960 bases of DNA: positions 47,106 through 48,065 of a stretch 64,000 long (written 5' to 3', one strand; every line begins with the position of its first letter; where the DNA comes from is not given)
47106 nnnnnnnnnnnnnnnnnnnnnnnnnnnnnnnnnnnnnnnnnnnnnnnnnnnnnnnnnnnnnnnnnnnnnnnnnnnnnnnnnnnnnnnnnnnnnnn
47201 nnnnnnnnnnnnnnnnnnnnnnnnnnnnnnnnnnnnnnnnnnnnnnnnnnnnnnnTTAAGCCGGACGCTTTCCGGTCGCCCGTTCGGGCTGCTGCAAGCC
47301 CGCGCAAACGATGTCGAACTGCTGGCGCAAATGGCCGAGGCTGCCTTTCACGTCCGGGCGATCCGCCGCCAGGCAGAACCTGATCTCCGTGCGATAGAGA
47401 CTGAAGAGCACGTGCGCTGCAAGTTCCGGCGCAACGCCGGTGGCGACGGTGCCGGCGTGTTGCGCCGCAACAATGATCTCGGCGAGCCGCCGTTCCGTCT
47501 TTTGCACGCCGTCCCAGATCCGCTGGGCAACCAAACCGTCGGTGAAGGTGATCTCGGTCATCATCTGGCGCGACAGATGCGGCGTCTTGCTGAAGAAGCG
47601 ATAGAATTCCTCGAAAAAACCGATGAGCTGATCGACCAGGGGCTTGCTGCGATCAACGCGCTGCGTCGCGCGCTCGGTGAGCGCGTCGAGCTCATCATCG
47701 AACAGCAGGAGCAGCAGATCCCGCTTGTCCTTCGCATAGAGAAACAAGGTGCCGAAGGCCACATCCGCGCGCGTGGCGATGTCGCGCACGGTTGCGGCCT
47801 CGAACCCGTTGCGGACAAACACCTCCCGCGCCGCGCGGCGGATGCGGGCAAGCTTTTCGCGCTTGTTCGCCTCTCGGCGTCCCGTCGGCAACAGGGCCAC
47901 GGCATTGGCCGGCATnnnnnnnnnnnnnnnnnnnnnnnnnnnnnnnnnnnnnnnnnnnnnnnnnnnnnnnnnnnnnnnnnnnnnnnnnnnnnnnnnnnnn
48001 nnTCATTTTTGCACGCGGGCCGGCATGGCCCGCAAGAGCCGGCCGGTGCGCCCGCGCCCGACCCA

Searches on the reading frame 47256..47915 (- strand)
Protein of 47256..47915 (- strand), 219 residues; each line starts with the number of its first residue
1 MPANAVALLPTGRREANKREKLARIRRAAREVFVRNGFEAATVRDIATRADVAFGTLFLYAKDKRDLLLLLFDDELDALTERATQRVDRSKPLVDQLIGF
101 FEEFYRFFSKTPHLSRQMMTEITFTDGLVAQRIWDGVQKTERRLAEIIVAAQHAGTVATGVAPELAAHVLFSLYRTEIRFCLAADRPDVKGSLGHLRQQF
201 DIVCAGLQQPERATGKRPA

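Call 3: search_protein_families(library=pfam, proteins=[window:47256-47915:-], max_evalue=0.01)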
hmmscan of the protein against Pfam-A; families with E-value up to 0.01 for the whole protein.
window:47256-47915:- (219 aa): 4 families
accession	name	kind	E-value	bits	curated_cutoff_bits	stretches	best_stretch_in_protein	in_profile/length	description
PF00440.29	TetR_N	-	2.1e-12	47.1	24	1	25-69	1-45/47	Bacterial regulatory proteins, tetR family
PF16859.10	TetR_C_11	-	0.0012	19.7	32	1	94-177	8-93/113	Tetracyclin repressor-like, C-terminal domain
PF17926.6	TetR_C_21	-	0.0021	18.7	26.2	0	99-173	4-77/111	Tetracyclin repressor-like, C-terminal domain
PF16925.10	TetR_C_13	-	0.0051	17.6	27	1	117-176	29-88/109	Tetracyclin repressor-like, C-terminal domain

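Call 4: search_protein_families(library=ncbifam, proteins=[window:47256-47915:-], max_evalue=0.01)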
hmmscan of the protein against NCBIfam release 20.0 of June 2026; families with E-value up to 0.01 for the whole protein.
window:47256-47915:- (219 aa): 19 families
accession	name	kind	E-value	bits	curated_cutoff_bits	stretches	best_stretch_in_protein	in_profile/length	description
NF053878.1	FATransRegFadRBac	equivalog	1.5e-17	64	200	1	19-172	2-155/190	fatty acid metabolism transcriptional regulator FadR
TIGR03968.1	mycofact_TetR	equivalog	4e-13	49.4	224.9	1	12-172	4-157/190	mycofactocin system transcriptional regulator MftR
NF033703.1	transcr_KstR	equivalog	5.3e-12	45.7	280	1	16-148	3-135/185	cholesterol catabolism transcriptional regulator KstR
NF041196.1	ScbR_bind_reg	equivalog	2.7e-10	40.7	150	1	24-173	10-157/191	ScbR family autoregulator-binding transcription factor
NF037937.1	septum_RefZ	equivalog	5.7e-09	36.1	180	1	24-150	3-131/195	forespore capture DNA-binding protein RefZ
NF051852.1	efflux_TF_MtrR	exception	1.8e-07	31.2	280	1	24-104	14-99/205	multidrug efflux system transcriptional repressor MtrR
NF053731.1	TransRegFasRMycb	equivalog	2.5e-07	30.7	330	1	19-189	10-176/199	HTH-type transcriptional activator FasR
TIGR03613.1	RutR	equivalog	2.2e-06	27.7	368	1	14-176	2-159/202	pyrimidine utilization regulatory protein R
TIGR02366.1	DHAK_reg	equivalog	6.6e-06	26.2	129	1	25-117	8-99/176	dihydroxyacetone kinase transcriptional activator DhaS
NF011572.0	PRK14996.1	equivalog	2.2e-05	24.4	144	1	17-58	5-46/192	TetR family transcriptional regulator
TIGR03384.1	betaine_BetI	equivalog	0.00012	21.9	201.3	1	21-91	9-79/189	choline-binding transcriptional repressor BetI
NF001978.0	PRK00767.1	equivalog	0.00042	20.2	118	1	27-89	16-78/197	transcriptional regulator BetI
NF053516.1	TranRepPrsAVib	equivalog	0.00097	19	300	1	18-87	4-73/208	TetR family transcriptional repressor PsrA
NF000040.3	Tn10_TetC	equivalog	0.0022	18.2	425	1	24-90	17-83/197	tetracyline resistance-associated transcriptional repressor TetC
NF007949.0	PRK10668.1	equivalog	0.0025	17.3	271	1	19-69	10-60/216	multidrug efflux transporter transcriptional repressor AcrR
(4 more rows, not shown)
